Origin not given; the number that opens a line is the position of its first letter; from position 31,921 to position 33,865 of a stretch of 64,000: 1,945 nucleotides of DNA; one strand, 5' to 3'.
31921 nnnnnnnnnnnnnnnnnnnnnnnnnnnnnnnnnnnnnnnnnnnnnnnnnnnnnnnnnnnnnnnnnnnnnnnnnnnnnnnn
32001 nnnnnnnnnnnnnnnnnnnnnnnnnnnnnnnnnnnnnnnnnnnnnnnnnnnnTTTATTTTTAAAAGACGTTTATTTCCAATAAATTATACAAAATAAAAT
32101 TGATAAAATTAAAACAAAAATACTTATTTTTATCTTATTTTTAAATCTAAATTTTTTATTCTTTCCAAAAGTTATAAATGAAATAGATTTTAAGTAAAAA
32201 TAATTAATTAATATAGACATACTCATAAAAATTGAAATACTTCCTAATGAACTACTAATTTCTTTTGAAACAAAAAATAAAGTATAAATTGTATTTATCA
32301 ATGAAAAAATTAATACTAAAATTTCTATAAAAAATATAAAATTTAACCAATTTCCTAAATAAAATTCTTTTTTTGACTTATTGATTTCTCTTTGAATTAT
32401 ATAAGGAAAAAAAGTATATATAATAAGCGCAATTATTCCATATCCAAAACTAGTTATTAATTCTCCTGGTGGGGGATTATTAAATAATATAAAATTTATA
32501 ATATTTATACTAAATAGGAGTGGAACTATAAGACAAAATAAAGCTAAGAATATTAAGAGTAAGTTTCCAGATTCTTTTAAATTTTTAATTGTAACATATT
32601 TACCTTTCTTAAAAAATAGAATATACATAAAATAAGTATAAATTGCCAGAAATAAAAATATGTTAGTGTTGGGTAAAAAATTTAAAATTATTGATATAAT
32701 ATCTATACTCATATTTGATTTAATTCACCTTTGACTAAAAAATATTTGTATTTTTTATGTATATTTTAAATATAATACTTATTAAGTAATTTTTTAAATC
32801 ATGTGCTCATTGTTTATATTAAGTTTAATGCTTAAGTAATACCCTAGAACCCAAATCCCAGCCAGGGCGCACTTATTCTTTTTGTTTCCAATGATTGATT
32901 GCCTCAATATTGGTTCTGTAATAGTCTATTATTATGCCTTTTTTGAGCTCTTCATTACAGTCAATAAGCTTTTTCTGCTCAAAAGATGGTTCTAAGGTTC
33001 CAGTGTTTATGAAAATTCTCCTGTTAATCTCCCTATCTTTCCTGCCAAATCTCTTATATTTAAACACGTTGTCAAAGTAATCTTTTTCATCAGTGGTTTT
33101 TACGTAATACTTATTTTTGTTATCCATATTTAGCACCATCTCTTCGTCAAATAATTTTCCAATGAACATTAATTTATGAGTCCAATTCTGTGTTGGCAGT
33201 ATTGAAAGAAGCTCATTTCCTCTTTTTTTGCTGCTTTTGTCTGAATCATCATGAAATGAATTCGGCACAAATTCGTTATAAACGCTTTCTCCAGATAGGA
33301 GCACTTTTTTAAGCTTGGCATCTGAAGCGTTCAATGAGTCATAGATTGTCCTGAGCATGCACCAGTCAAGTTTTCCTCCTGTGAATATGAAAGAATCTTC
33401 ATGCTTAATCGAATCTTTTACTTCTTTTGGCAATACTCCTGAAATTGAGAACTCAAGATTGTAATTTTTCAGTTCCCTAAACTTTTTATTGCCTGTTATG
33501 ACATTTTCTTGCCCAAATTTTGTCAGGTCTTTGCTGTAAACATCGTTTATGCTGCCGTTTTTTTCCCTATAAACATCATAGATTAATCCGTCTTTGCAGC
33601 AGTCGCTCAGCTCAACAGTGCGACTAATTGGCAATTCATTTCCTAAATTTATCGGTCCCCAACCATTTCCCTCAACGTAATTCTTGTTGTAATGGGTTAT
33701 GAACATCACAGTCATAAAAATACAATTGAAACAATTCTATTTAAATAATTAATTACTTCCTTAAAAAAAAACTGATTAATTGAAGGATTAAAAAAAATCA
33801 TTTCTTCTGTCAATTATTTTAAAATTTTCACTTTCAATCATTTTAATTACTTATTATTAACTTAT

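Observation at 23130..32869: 9.7-kb integrative element in tRNA-Asp with intact integrase and defence-like cargo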

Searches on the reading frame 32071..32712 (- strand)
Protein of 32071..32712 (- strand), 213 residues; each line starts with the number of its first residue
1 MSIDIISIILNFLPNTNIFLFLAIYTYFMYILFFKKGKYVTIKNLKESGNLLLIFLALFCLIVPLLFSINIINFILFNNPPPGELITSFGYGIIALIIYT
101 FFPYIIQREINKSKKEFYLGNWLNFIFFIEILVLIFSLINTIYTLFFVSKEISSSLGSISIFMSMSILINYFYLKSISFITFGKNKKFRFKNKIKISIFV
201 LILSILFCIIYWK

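Call 11: search_protein_families(library=pfam, max_evalue=0.001, proteins=[window:32071-32712:-])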
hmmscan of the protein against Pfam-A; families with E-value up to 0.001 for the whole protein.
window:32071-32712:- (213 aa): 0 families

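Call 31: search_protein_families(library=phrogs, max_evalue=0.01, proteins=[window:32071-32712:-])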
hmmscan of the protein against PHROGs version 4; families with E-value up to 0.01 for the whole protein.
window:32071-32712:- (213 aa): 0 families

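Call 36: search_protein_families(library=ncbifam, max_evalue=0.01, proteins=[window:32071-32712:-])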
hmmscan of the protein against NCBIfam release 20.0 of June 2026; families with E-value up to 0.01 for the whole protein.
window:32071-32712:- (213 aa): 0 families

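Call 79: find_encoding_contigs(protein=window:32071-32712:-, flank=10000, max_places=10)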
Protein window:32071-32712:- (213 aa): 3 contigs read that carry it; 2 places shown.
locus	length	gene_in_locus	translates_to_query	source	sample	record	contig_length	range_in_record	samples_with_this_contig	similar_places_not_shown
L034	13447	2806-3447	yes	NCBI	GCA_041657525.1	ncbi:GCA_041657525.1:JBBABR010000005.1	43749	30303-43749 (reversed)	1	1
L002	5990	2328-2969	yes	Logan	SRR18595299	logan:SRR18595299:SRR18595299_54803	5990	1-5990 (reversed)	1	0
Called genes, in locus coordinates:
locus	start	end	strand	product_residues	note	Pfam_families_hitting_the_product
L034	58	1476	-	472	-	PF01259:SAICAR_synt, PF00731:AIRC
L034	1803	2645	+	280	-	-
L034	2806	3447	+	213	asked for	-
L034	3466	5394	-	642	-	-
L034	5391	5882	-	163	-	-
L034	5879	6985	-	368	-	-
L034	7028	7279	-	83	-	-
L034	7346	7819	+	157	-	PF11611:DUF4352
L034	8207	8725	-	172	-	-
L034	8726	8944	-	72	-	-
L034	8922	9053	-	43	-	-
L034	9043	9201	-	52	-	PF07878:RHH_5 (weak)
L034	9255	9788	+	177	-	-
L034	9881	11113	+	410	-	-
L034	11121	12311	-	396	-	PF00589:Phage_integrase, PF22823:MrpR_C_cat (faint)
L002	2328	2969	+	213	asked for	-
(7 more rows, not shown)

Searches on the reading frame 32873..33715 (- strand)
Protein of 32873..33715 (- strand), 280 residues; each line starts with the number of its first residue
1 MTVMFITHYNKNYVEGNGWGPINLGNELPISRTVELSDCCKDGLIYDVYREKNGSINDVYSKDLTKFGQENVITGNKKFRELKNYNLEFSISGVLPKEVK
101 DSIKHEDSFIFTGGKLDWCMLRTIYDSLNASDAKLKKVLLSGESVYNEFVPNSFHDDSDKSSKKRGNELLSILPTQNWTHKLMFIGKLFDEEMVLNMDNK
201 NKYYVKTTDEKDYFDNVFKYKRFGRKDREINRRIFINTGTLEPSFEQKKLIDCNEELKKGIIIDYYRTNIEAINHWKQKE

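Call 10: find_encoding_contigs(protein=window:32873-33715:-, flank=10000, max_places=10)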
Protein window:32873-33715:- (280 aa): 3 contigs read that carry it; 3 places shown.
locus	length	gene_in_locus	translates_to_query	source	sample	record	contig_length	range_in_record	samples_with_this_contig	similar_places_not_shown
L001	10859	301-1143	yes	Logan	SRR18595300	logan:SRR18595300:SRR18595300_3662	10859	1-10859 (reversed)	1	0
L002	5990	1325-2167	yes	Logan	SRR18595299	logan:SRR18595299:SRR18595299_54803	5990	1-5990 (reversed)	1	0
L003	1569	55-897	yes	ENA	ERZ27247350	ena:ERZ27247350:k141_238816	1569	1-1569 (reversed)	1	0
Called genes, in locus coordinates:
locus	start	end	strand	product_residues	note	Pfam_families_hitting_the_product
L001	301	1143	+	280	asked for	-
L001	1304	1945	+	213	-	-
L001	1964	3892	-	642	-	-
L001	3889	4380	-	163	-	-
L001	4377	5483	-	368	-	-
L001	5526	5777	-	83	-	-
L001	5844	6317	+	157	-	PF11611:DUF4352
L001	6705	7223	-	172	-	-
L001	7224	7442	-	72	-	-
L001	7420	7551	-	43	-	-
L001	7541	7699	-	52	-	PF07878:RHH_5 (weak)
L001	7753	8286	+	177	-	-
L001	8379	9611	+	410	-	-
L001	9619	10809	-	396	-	PF00589:Phage_integrase, PF22823:MrpR_C_cat (faint)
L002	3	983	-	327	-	?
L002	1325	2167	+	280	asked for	-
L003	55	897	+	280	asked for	-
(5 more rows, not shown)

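Call 11: search_protein_families(library=pfam, max_evalue=0.001, proteins=[window:32873-33715:-])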
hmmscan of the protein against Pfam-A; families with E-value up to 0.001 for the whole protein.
window:32873-33715:- (280 aa): 0 families

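Call 36: search_protein_families(library=ncbifam, max_evalue=0.01, proteins=[window:32873-33715:-])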
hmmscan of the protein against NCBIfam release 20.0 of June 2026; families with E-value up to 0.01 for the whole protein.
window:32873-33715:- (280 aa): 0 families
